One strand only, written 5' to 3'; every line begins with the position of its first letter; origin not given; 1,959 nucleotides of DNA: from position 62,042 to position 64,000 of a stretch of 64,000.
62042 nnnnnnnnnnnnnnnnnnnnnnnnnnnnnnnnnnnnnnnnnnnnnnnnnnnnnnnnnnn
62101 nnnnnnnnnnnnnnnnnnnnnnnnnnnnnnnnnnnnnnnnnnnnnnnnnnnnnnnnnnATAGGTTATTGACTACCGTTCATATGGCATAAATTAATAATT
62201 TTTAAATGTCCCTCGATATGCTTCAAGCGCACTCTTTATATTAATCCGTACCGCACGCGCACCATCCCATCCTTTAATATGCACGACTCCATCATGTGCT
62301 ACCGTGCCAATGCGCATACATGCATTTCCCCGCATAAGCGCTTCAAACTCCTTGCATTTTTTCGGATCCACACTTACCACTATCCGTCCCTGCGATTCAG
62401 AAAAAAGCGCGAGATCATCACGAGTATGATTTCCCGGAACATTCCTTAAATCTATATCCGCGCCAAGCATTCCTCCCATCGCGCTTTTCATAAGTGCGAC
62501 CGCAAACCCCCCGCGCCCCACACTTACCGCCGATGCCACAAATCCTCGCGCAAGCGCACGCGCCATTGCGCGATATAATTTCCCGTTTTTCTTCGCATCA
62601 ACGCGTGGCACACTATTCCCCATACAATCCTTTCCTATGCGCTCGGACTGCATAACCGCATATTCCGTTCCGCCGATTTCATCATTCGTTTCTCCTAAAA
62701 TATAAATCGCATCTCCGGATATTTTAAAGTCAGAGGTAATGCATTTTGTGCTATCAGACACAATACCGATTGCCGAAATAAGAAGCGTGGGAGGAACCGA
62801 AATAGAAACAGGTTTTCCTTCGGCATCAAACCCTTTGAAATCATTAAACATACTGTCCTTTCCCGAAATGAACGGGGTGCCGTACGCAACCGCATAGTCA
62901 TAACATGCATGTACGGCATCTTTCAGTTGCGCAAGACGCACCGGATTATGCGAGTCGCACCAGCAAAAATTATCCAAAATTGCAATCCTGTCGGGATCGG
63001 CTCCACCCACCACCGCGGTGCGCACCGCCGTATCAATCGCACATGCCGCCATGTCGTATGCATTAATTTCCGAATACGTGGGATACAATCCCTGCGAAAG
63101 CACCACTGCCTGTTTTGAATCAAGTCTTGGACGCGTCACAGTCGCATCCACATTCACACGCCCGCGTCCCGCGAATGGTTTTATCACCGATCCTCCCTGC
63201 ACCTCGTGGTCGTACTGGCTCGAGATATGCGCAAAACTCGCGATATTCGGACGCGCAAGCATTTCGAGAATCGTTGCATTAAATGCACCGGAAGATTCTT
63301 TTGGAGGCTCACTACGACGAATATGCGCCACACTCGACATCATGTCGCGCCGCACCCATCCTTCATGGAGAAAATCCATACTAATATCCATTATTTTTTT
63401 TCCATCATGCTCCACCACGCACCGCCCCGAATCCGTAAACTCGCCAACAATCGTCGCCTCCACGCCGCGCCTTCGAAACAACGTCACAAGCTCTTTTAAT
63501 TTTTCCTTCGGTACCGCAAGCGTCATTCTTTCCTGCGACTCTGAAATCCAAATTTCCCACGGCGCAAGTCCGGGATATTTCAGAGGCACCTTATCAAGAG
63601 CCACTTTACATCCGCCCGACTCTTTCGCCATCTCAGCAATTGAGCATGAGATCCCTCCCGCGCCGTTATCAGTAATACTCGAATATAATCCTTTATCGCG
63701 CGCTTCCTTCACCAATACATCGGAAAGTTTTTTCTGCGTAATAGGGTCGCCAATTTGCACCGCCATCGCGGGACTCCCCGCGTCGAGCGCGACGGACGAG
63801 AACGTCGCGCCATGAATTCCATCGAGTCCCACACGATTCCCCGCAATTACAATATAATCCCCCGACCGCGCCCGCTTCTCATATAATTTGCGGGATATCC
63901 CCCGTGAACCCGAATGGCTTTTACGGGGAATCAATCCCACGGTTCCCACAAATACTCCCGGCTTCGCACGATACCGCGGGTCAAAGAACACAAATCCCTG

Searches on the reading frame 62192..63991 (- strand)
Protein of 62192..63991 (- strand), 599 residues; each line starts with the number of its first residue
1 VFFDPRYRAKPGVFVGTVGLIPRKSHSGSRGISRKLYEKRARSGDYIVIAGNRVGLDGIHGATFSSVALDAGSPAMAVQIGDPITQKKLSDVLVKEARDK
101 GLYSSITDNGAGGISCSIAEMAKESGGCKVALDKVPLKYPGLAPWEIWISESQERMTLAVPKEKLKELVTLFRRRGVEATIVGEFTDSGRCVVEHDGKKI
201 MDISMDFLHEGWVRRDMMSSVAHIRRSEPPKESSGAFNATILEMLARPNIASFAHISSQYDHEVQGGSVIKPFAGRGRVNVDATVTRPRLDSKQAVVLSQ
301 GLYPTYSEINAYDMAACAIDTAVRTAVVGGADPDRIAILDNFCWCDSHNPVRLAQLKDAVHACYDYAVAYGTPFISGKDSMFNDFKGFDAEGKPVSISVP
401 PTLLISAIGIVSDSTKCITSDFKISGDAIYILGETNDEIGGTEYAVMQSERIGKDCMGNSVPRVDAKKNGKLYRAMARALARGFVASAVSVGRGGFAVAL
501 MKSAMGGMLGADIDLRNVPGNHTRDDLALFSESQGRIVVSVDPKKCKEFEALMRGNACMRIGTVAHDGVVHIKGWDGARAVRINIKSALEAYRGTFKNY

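Call 113: search_protein_families(library=pfam, proteins=[window:62192-63991:-], max_evalue=0.001)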
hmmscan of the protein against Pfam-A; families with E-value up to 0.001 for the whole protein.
window:62192-63991:- (599 aa): 2 families
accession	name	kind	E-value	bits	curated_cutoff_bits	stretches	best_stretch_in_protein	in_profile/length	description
PF02769.27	AIRS_C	-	6.3e-50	169.8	23.1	2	43-195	2-155/156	AIR synthase related protein, C-terminal domain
PF00586.29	AIRS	-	3.8e-06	27.7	24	1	282-389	3-97/112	AIR synthase related protein, N-terminal domain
